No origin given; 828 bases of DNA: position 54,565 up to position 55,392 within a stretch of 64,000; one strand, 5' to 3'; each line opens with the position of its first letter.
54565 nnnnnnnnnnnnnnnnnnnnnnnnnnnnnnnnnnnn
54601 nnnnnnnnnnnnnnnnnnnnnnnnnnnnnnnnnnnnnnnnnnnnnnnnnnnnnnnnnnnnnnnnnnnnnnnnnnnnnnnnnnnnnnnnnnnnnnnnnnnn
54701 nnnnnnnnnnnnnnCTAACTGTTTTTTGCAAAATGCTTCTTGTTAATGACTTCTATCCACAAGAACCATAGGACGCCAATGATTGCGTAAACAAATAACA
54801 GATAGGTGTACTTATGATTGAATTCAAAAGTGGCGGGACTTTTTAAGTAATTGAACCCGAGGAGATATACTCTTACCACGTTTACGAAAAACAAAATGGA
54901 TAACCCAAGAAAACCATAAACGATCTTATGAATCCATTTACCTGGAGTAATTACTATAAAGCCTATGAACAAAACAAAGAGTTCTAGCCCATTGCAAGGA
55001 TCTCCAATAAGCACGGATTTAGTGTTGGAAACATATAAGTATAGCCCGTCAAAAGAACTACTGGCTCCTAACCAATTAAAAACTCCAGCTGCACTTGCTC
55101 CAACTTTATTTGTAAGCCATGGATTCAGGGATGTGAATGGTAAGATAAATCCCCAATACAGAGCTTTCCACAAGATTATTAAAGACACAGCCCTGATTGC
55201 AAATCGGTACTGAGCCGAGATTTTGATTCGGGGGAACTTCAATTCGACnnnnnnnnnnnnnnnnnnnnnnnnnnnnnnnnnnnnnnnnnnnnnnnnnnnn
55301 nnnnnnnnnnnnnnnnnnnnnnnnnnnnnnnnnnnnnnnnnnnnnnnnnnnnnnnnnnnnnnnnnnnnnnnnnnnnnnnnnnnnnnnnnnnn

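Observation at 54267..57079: Four-gene operon joining a T9SS cargo protein to a dedicated exosortase sorting system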

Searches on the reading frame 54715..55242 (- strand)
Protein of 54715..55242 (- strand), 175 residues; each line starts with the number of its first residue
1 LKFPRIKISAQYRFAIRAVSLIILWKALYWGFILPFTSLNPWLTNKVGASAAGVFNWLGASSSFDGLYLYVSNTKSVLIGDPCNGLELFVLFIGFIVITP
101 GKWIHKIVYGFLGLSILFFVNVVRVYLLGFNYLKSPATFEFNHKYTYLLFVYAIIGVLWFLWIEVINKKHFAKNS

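Call 3: search_protein_families(library=ncbifam, proteins=[window:54715-55242:-], max_evalue=1)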
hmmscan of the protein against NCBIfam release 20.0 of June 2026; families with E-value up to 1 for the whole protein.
window:54715-55242:- (175 aa): 13 families
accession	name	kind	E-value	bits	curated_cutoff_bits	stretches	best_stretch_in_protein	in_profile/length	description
NF046081.1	exosort_XrtX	exception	5.1e-44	150.1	170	1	10-169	3-165/168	exosortase X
TIGR04177.1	exosort_XrtH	exception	9.4e-14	51.7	86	1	34-166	23-155/158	exosortase H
TIGR04128.1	exoso_Fjoh_1448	exception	3.7e-13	50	90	1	66-166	72-172/174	exosortase family protein XrtF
TIGR04178.1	exo_archaeo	signature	1.5e-12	47.6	23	1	78-163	2-94/97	exosortase/archaeosortase family protein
NF046083.1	exosort_XrtY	exception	5.7e-11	42.6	160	1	26-163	32-168/168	exosortase Y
TIGR04144.1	archaeo_VPXXXP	exception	5.6e-08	32.9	150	1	17-168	3-155/156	archaeosortase B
TIGR04124.1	archaeo_artE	exception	1.2e-07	31.9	95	1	32-167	19-152/153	archaeosortase family protein ArtE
TIGR04175.1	archaeo_artD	exception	4.1e-07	30.1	125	1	72-172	50-148/150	archaeosortase D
NF033505.2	paceosortase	exception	1.2e-05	25.5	80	1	64-166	46-148/167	pacearchaeosortase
NF045528.1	heimosortase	equivalog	1.5e-05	25.1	130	1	55-128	65-137/199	heimdallarchaeosortase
TIGR04300.1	exosort_XrtM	exception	8.8e-05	23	125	1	36-167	13-144/150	exosortase family protein XrtM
TIGR03763.1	cyanoexo_CrtA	exception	0.00063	19.3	150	1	48-160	136-252/260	cyanoexosortase A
TIGR03762.1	archaeo_artC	exception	0.0054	16.6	100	1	75-163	179-271/274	archaeosortase C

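Call 4: search_protein_families(library=pfam, proteins=[window:54715-55242:-], max_evalue=1)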
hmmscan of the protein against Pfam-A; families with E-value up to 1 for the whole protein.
window:54715-55242:- (175 aa): 1 family
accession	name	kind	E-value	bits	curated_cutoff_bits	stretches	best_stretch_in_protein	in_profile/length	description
PF09721.15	Exosortase_EpsH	-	5.3e-11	42.8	25.7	1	25-162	104-252/254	Transmembrane exosortase (Exosortase_EpsH)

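Call 8: find_homologous_proteins(query=window:54715-55242:-, max_evalue=0.00001)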
Query window:54715-55242:- (175 aa): 20 proteins with E <= 0.00001 among 144 candidates.
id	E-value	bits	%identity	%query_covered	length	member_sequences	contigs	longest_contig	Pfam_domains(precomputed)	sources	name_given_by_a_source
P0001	7.8e-110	383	100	100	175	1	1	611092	PF09721.16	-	-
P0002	9.4e-60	220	60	93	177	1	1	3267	PF09721.16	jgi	jgi:exosortase/archaeosortase family protein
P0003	6.8e-56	207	54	99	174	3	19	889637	PF09721.16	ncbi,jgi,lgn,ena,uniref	ncbi:archaeosortase/exosortase family protein [Marinoscillum luteum]|uniref:Archaeosortase/exosortas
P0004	1.8e-55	206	54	95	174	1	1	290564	PF09721.16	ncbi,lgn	ncbi:MAG: archaeosortase/exosortase family protein [Marinoscillum sp.]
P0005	3.7e-53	198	56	95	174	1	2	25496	PF09721.16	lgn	-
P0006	1.8e-52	196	55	100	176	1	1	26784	PF09721.16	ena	-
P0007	1.5e-50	190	53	100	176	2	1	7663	PF09721.16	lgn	-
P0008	9.4e-31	125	43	91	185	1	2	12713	PF09721.16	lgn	-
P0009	1.2e-30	125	43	81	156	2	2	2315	PF09721.16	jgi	-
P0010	1.0e-29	122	41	86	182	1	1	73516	PF09721.16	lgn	-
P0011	1.2e-29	122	42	86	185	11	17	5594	PF09721.16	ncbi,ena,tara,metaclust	tara:strand:+ start:56 stop:613 length:558 start_codon:yes stop_codon:yes gene_type:complete|metaclu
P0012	2.6e-27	114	40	86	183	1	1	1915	PF09721.16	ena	-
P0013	1.0e-26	112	39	86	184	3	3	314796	PF09721.16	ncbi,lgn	ncbi:MAG: archaeosortase/exosortase family protein [Cyclobacteriaceae bacterium]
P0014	1.2e-26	112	38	86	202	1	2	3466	PF09721.16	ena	-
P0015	1.3e-26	112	39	90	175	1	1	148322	PF09721.16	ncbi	ncbi:MAG: archaeosortase/exosortase family protein [Cyclobacteriaceae bacterium]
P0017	2.9e-24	104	39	89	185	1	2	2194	PF09721.16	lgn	-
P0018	1.5e-22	99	38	89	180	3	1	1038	PF09721.16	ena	-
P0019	1.8e-22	98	45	55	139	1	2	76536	PF09721.16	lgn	-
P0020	1.9e-12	66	38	59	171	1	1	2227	PF09721.16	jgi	-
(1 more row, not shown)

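Call 10: find_related_loci(query=A1, collection=genome_contigs, flank=6000)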
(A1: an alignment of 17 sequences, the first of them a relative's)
Query A1 (175 aa) in genome_contigs; peptide patterns used: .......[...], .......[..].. (x = any residue, [..] = any of these).
107 stretches matched a pattern; 93 encode a relative of the query (tblastn E <= 1e-3); the best 80 are kept; 80 distinct loci.
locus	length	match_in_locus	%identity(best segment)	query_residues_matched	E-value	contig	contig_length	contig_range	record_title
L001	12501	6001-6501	54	7-173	3e-59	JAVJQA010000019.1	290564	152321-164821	MAG: Marinoscillum sp. isolate E1-EBD-14 k141_15523, whole genome shotgun sequence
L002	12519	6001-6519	54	1-173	4e-55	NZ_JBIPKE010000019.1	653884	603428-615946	Marinoscillum luteum strain KCTC 23939 k141_43, whole genome shotgun sequence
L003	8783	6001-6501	50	7-173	2e-52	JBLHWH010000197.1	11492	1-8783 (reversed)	MAG: Halioglobus sp. isolate 3300046534_18 Ga0491194_0013964, whole genome shotgun sequence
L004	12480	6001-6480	43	14-164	3e-35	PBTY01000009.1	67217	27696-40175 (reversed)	MAG: Rickettsiales bacterium isolate NP5 74751, whole genome shotgun sequence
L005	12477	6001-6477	43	14-163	2e-34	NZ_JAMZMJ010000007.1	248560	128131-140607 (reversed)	Marinoscillum pacificum strain MRN461 NODE_7_length_248560_cov_85.918429, whole genome shotgun sequence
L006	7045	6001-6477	43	14-163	3e-34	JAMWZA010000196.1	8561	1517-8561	MAG: Marinoscillum sp. isolate MSM7 MSM7_196, whole genome shotgun sequence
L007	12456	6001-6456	43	13-164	1e-33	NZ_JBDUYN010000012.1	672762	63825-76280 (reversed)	MAG: Reichenbachiella sp. isolate CB.61.F.B1_116_15 CB_61_F_B1_116_15_000000000012, whole genome shotgun sequence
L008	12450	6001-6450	41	14-163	2e-33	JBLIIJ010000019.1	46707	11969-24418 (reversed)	MAG: Cyclobacteriaceae bacterium isolate 3300054696_156 Ga0535666_0000661, whole genome shotgun sequence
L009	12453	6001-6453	42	14-164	4e-33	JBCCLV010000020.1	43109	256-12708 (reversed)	MAG: Bacteroidota bacterium isolate P01_C01_bin.35 k141_2669093_length_43109_cov_10.9909, whole genome shotgun sequence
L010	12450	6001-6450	39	14-163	1e-32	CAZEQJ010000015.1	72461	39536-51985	MAG TPA_asm: uncultured Cytophagales bacterium isolate SRP141376_co5_367 genome assembly, contig: NODE_762_length_72461_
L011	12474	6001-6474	39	7-164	2e-32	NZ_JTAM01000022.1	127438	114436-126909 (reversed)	Flammeovirga sp. OC4 contig24, whole genome shotgun sequence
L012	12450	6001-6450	43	14-163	3e-31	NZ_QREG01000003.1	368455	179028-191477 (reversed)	Marinoscillum furvescens DSM 4134 Ga0215637_103, whole genome shotgun sequence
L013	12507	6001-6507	36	14-170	4e-31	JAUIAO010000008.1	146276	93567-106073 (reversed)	MAG: Bacteroidia bacterium isolate 5_bin.51 NODE_185_length_146276_cov_2.456657, whole genome shotgun sequence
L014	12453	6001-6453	42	14-164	7e-31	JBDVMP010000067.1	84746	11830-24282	MAG: Cyclobacteriaceae bacterium isolate LC.127.F.D4_180_7 LC_127_F_D4_180_7_000000000091, whole genome shotgun sequence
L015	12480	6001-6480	42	14-170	5e-31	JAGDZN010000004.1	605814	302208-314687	MAG: Reichenbachiella sp. isolate FR12bac6 FR12DL_contig_502, whole genome shotgun sequence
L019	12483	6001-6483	39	14-170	2e-29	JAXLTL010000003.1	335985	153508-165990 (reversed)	MAG: Bacteroidia bacterium isolate STL-BAC3 C3.123.fa-3, whole genome shotgun sequence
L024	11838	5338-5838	35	7-169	4e-28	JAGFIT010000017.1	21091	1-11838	MAG: Vicingus serpentipes isolate mag.4 k127_745307, whole genome shotgun sequence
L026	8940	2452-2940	38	2-162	8e-28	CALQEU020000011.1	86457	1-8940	MAG: Bifidobacterium breve isolate HRS-HS12-bin-145 genome assembly, contig: HRSG-H12-C208, whole genome shotgun sequenc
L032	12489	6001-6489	41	2-162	3e-27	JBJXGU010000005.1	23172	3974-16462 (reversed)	MAG: Bacteroidia bacterium isolate F1F2.bin.178 k127_5088671, whole genome shotgun sequence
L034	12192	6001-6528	36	2-169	3e-27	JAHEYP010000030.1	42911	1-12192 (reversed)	MAG: Bacteroidetes bacterium isolate nzgw130 NODE_483_length_42912_cov_7.811362, whole genome shotgun sequence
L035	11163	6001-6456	37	14-164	5e-27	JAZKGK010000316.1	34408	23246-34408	MAG: Bacteroidota bacterium isolate DC_RB_04_SPN110320-bin044_1 DCRB04SPN_B044_1_000000000316, whole genome shotgun sequ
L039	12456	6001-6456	35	13-164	2e-25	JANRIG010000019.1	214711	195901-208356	MAG: Cytophagales bacterium isolate bins.1 k141_2074528, whole genome shotgun sequence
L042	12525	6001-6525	39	13-175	2e-24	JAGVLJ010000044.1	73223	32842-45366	MAG: Bacteroidia bacterium isolate SW_8 c_000000039423, whole genome shotgun sequence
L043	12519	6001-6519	35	14-175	3e-24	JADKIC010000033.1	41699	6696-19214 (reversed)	MAG: Bacteroidetes bacterium isolate Skiv_18-Q3-R9-52_BATAC.354 tig00028607-10-424840, whole genome shotgun sequence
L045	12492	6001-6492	36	8-164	8e-24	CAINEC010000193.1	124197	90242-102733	MAG: uncultured Bacteroidetes bacterium isolate ErkenSummer_bin-5090 genome assembly, contig: bin-5090:193/203, whole ge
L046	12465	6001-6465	37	14-164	1e-23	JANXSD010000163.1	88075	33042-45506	MAG: Bacteroidetes bacterium isolate 336R_metabat_52 336R_k141_176780, whole genome shotgun sequence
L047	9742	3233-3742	35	4-167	2e-23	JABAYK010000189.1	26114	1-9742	MAG: Flavobacteriales bacterium isolate HE327_NSB007 NODE_2474_length_26114_cov_5.888868, whole genome shotgun sequence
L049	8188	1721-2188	33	13-162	1e-22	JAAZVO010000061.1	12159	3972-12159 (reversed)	MAG: Crocinitomicaceae bacterium isolate KhW_metabat.2 KhW_C1247, whole genome shotgun sequence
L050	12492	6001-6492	33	8-164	2e-22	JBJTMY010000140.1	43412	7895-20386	MAG: Bacteroidota bacterium isolate samp_4451_semibin_111 samp_4451_1141476, whole genome shotgun sequence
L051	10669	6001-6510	32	5-168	2e-22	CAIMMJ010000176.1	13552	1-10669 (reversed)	MAG: uncultured Bacteroidetes bacterium isolate ErkenSummer_bin-3434 genome assembly, contig: bin-3434:176/440, whole ge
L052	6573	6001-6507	35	1-164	4e-22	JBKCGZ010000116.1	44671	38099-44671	MAG: Bacteroidota bacterium isolate samp_470_metabat2_81 samp_470_755029, whole genome shotgun sequence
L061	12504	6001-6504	36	2-164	5e-28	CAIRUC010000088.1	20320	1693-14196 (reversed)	MAG: uncultured Bacteroidetes bacterium isolate LJ_bin-3261 genome assembly, contig: bin-3261:088/141, whole genome shot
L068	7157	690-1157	31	13-162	5e-17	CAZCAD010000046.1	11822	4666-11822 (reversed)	MAG TPA_asm: uncultured Flavobacteriales bacterium isolate SRP215229_co1_46 genome assembly, contig: NODE_3545_length_11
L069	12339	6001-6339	38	50-162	2e-16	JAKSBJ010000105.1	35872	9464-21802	MAG: Flavobacteriales bacterium isolate MAG.175 k141_8403085, whole genome shotgun sequence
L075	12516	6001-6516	27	1-164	6e-16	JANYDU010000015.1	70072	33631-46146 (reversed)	MAG: Bacteroidetes bacterium isolate 336R_metabinner_86_sub 336R_k141_24562, whole genome shotgun sequence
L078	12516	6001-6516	31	17-169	1e-13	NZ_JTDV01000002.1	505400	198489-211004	Neotamlana nanhaiensis strain FHC16 contig2, whole genome shotgun sequence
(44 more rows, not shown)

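Call 18: search_protein_families(library=ncbifam, alignment_id=A2, max_evalue=0.00001)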
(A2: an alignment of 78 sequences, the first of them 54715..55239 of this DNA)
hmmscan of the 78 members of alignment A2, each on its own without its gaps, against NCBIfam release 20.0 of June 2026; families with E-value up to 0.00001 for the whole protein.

A. member 1, window:54715-55239:- (174 aa): 8 families
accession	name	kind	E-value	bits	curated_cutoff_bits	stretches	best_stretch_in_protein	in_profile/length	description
NF046081.1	exosort_XrtX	exception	5e-44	150.2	170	1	9-168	3-165/168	exosortase X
TIGR04177.1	exosort_XrtH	exception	9.2e-14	51.7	86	1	33-165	23-155/158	exosortase H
TIGR04128.1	exoso_Fjoh_1448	exception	3.8e-13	50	90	1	65-165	72-172/174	exosortase family protein XrtF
TIGR04178.1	exo_archaeo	signature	1.5e-12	47.6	23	1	77-162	2-94/97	exosortase/archaeosortase family protein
NF046083.1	exosort_XrtY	exception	5.6e-11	42.6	160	1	25-162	32-168/168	exosortase Y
TIGR04144.1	archaeo_VPXXXP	exception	5.5e-08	32.9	150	1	16-167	3-155/156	archaeosortase B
TIGR04124.1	archaeo_artE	exception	1.1e-07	32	95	1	31-166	19-152/153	archaeosortase family protein ArtE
TIGR04175.1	archaeo_artD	exception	4.7e-07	29.9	125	1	71-171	50-148/150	archaeosortase D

B. families by the number of members that match (of 78 scanned): 18 families
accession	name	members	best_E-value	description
NF046081.1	exosort_XrtX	78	2.4e-64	exosortase X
TIGR04128.1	exoso_Fjoh_1448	78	1.3e-29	exosortase family protein XrtF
NF046083.1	exosort_XrtY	78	7.9e-21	exosortase Y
TIGR04177.1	exosort_XrtH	78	4.3e-19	exosortase H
TIGR04178.1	exo_archaeo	78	1e-16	exosortase/archaeosortase family protein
TIGR04144.1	archaeo_VPXXXP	57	1.8e-13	archaeosortase B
TIGR04300.1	exosort_XrtM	47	1.8e-11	exosortase family protein XrtM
TIGR04124.1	archaeo_artE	44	7.4e-11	archaeosortase family protein ArtE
TIGR04125.1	exosort_PGF_TRM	39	5.8e-12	archaeosortase A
TIGR03762.1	archaeo_artC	23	7.8e-08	archaeosortase C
TIGR04175.1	archaeo_artD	20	7.9e-11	archaeosortase D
NF033505.2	paceosortase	11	9.9e-10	pacearchaeosortase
NF033464.1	cyanoexo_CrtC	10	1.8e-10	cyanoexosortase C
TIGR03110.1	exosort_Gpos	7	7.6e-09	exosortase family protein XrtG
NF041736.1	archaeo_artH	7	1.1e-07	archaeosortase H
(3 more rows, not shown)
